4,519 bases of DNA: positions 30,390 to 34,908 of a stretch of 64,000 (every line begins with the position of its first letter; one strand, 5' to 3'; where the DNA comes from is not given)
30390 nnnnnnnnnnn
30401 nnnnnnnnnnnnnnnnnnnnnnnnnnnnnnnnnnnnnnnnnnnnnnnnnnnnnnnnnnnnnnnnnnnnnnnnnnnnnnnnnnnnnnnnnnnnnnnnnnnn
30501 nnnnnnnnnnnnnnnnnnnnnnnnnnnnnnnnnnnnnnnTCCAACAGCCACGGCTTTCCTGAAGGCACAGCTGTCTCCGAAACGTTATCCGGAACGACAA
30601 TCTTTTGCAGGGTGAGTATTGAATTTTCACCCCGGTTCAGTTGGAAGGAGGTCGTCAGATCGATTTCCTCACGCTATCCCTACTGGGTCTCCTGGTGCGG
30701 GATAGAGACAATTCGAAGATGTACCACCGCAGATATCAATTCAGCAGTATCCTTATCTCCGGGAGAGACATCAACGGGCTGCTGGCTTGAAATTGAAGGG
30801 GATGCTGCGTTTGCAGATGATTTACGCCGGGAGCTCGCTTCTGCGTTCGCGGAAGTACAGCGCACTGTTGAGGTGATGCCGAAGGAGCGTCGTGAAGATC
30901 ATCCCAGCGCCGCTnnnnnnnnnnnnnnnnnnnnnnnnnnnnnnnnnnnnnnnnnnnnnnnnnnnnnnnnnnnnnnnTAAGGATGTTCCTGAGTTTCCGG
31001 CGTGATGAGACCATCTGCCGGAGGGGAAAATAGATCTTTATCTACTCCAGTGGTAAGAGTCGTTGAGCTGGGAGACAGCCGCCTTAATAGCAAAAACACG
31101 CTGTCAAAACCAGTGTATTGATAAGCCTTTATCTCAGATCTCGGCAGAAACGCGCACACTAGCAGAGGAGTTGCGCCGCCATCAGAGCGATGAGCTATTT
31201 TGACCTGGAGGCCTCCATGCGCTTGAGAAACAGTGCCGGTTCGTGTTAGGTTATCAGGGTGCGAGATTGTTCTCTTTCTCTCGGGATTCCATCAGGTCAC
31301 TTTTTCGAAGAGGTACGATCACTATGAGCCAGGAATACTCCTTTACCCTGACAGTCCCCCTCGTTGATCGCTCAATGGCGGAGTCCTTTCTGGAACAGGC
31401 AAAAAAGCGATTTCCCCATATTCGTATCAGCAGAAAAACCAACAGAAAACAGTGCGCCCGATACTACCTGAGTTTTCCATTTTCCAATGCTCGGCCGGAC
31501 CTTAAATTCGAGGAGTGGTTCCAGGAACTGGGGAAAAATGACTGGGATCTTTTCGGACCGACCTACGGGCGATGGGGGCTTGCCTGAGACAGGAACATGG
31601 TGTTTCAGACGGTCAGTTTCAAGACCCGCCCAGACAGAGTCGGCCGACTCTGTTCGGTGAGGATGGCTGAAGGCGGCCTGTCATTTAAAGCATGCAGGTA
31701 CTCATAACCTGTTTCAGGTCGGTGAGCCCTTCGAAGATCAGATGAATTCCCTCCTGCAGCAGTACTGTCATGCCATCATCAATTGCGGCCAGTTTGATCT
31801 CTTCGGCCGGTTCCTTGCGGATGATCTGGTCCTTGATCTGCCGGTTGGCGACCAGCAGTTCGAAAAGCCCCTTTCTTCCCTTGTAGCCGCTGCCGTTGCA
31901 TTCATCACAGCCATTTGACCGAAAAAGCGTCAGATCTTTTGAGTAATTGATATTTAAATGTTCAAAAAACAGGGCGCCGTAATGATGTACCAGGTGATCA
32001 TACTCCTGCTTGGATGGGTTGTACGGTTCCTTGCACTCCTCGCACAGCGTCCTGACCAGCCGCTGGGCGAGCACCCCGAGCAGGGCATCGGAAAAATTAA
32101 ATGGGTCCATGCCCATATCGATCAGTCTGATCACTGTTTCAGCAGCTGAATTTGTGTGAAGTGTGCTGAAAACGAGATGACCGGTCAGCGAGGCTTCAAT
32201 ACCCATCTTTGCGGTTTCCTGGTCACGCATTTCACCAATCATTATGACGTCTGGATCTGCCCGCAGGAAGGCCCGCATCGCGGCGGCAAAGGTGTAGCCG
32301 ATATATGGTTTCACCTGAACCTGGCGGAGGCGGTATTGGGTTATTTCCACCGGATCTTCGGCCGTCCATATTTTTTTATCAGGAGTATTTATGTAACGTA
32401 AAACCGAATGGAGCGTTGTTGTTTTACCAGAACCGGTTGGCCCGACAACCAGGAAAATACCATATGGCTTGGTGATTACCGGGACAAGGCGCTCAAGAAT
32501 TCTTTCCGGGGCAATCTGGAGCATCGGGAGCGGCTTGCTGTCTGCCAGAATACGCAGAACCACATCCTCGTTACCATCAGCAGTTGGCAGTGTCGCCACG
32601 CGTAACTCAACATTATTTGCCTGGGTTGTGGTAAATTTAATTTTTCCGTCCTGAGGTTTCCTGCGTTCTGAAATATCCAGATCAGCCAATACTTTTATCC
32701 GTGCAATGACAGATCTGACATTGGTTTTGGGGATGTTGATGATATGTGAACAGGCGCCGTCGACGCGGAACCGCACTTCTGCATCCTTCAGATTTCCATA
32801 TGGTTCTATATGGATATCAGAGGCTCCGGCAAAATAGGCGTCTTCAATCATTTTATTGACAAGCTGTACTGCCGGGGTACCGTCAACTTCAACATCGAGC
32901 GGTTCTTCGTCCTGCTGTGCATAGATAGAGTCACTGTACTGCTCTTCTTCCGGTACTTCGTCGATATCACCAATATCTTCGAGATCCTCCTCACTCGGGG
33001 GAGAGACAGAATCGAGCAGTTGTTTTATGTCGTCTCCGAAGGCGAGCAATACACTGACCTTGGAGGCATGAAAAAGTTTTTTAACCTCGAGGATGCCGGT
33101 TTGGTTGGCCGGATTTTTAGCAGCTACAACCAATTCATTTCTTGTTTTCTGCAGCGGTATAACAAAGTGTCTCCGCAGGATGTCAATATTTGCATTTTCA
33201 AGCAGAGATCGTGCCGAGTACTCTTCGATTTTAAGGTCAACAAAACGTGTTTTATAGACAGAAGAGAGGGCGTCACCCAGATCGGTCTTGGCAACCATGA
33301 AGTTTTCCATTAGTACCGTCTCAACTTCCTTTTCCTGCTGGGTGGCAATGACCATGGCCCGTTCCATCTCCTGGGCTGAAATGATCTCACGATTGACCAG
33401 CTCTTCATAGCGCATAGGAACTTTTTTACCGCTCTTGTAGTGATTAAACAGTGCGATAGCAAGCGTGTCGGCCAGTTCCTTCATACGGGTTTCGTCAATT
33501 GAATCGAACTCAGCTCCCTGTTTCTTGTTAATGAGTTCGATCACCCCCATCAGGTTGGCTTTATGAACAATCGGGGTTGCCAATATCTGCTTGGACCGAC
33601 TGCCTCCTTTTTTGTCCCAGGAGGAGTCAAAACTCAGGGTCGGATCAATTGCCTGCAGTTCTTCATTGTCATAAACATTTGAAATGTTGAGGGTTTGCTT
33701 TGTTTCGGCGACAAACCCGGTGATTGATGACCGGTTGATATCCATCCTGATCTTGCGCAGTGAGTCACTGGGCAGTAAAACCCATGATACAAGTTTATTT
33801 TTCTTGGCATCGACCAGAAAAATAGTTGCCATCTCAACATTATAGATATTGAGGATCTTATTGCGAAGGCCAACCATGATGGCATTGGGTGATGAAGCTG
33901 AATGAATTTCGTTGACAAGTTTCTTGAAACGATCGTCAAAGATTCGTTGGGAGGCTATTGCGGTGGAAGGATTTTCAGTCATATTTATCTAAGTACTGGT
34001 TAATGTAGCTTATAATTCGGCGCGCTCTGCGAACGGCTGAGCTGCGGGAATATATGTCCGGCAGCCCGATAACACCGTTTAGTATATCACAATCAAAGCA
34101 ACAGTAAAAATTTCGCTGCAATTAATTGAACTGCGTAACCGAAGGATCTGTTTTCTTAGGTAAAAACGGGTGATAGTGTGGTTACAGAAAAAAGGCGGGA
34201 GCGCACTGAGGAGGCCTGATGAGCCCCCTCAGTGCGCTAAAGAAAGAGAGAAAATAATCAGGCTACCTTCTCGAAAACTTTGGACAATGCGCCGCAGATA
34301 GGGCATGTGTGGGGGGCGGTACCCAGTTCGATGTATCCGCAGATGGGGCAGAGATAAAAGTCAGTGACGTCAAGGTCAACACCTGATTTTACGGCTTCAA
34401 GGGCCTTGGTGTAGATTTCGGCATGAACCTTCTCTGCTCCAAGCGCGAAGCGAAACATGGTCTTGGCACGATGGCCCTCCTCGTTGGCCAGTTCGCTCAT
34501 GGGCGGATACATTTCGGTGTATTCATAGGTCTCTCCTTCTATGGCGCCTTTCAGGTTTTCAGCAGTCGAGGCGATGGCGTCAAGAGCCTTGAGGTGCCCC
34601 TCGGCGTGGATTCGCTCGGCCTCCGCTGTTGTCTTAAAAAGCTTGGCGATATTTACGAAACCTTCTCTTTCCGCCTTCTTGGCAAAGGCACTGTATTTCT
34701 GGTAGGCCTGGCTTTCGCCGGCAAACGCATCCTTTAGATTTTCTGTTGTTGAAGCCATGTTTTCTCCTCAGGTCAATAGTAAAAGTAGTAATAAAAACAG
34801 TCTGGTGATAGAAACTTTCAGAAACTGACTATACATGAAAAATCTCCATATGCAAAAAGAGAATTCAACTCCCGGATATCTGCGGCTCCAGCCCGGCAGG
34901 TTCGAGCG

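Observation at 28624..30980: Cobalamin riboswitch with its own terminator controls a sodium:solute-symporter-family gene (candidate new B12-responsive transporter)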

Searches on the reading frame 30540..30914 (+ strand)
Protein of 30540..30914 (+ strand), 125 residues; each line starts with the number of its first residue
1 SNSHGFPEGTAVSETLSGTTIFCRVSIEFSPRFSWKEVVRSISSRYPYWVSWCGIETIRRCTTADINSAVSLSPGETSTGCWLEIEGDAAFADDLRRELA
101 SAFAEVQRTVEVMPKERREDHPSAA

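Call 63: predict_structure(alignment_id=A2)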
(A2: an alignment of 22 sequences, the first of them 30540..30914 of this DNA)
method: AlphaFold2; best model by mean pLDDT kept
length: 125 residues; sequences in the alignment: 22
mean_pLDDT: 89.2   pTM: 0.81
mean pLDDT of the five models: 89.2, 89.1, 88.8, 86.3, 84.5
residues with pLDDT >= 90: 96; 70-90: 15; 50-70: 11; < 50: 3
segments of 3 or more residues with pLDDT < 50: none
pLDDT, mean of each block of 10 residues (from residue 1): 77 97 96 94 95 90 86 95 97 95 96 68 59
secondary structure, 60 per line:
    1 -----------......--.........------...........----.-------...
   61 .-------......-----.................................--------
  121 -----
elements in order: E12-17 E20-28 H35-45 E58-61 E69-74 E80-88 H89-112
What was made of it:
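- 30573..30896 (+): C-terminal cytoplasmic-type soluble domain (aa 523-630, strand-strand-helix-strand-strand-strand-helix), function unknown. The AF2 domain model has pLDDT 89 (call 63).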

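Call 67: fold_search(model_id=the predicted structure, library=pdb)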
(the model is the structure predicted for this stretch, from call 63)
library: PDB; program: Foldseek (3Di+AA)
matches with E <= 10: 1629; with E <= 0.001: 0
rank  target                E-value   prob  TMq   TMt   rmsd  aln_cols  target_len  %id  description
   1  9ix8_C                6.9e-03  1.00  0.51  0.17   4.0        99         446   18  Crystallization and structural characterization of phosphopentomutase from the hyperthermophilic archaeon Thermococcus (released 2024-12-18)
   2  4fpw_B                8.3e-03  0.98  0.46  0.39   8.6       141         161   13  Crystal Structure of CalU16 from Micromonospora echinospora. Northeast Structural Genomics Consortium Target MiR12. (released 2012-12-12)
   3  6e8a_A                1.2e-02  0.80  0.30  0.27   9.1       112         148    9  Crystal structure of DcrB from Salmonella enterica at 1.92 Angstroms resolution (released 2018-10-31)
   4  9ix8_D                1.3e-02  1.00  0.51  0.17   4.0        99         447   18  Crystallization and structural characterization of phosphopentomutase from the hyperthermophilic archaeon Thermococcus (released 2024-12-18)
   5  9ix8_A                1.4e-02  1.00  0.50  0.17   4.4        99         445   17  Crystallization and structural characterization of phosphopentomutase from the hyperthermophilic archaeon Thermococcus (released 2024-12-18)
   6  3dpt_A                1.4e-02  0.99  0.47  0.23   5.0       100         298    9  COR domain of Rab family protein (Roco) (released 2008-08-12)
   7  6e8a_B                1.5e-02  0.69  0.28  0.25   9.7       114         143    9  Crystal structure of DcrB from Salmonella enterica at 1.92 Angstroms resolution (released 2018-10-31)
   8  8iha_A                1.8e-02  0.96  0.43  0.42   6.5       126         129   11  Polyketone cyclase Rv2186c in Mycobacterium tuberculosis H37Rv (released 2024-03-06)
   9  3hlz_B                2.2e-02  0.82  0.34  0.19   8.2       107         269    9  Crystal structure of BT_1490 (NP_810393.1) from BACTEROIDES THETAIOTAOMICRON VPI-5482 at 1.50 A resolution (released 2009-06-16)
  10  2luz_MODEL_1_A        2.5e-02  0.92  0.45  0.34  12.5       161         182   11  Solution NMR Structure of CalU16 from Micromonospora echinospora, Northeast Structural Genomics Consortium (NE (released 2012-10-03)
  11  8h2d_B                2.8e-02  0.75  0.34  0.32  10.4       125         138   15  The hypothetical protein from Mycobacterium tuberculosis mutant - E47A (released 2023-09-06)
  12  2m89_MODEL_1_A        3.0e-02  0.84  0.38  0.36   8.6       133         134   10  Solution structure of the Aha1 dimer from Colwellia psychrerythraea (released 2013-09-04)
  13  8jmy_B                3.2e-02  0.91  0.43  0.42   6.7       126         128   12  Crystal structure of Rv2186c in Mycobacterium tuberculosis (released 2024-06-12)
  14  6pny                  3.4e-02  0.85  0.38  0.40   7.6       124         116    5  X-ray Structure of Flpp3 (released 2020-02-26)
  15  2n4a_MODEL_1_A        3.6e-02  0.54  0.32  0.30  12.0       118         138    8  EC-NMR Structure of Ralstonia metallidurans Rmet_5065 Determined by Combining Evolutionary Couplings (EC) and  (released 2015-07-01)
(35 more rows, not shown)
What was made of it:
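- Closest known: Characterised SSS. Different: Most members carry an extra C-terminal soluble domain of unknown fold (calls 63, 67).
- Tried and rejected: The best was E 0.007, with weak phosphomutase C-domain and SRPBCC-like resemblance (call 67).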

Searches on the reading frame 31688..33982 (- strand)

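Call 7: search_protein_families(library=pfam, proteins=[window:31688-33982:-], max_evalue=0.01)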
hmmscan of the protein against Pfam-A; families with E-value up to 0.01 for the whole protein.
window:31688-33982:- (765 aa): 8 families
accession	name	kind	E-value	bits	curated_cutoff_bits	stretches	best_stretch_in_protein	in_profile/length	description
PF00437.27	T2SSE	-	1.2e-115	386.6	24.9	1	367-760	4-369/370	Type II/IV secretion system protein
PF05157.20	MshEN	-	3.9e-10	40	23.1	1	247-330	5-87/90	MshEN domain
PF01590.32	GAF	-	3.6e-08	34.4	22.4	1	46-178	16-133/133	GAF domain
PF13185.12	GAF_2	-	1.4e-07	32.2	28.6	1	34-178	6-135/136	GAF domain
PF13191.12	AAA_16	-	6.7e-05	23.9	32.6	1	506-611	24-114/167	AAA ATPase domain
PF13492.12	GAF_3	-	0.00013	22.8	27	1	118-178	68-127/129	GAF domain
PF25199.1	nSTAND_NTPase5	-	0.0029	17.9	34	1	497-549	30-84/145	Novel STAND NTPase 5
PF13401.12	AAA_22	-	0.0096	16.7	27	0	507-531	5-29/130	AAA domain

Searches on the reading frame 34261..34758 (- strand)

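Call 7: search_protein_families(library=pfam, proteins=[window:34261-34758:-], max_evalue=0.01)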
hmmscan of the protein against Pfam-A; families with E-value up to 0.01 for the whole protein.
window:34261-34758:- (166 aa): 3 families
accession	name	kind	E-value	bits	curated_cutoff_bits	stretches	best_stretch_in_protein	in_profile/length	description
PF02915.23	Rubrerythrin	-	1.6e-26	93.7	22.8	1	6-119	1-136/137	Rubrerythrin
PF21349.2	RUBY_RBDX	-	7.4e-09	35.3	26.5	1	136-163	2-30/30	Rubrerythrin, rubredoxin-like domain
PF00210.30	Ferritin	-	8.7e-05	22.9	24.5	1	6-135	2-118/142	Ferritin-like domain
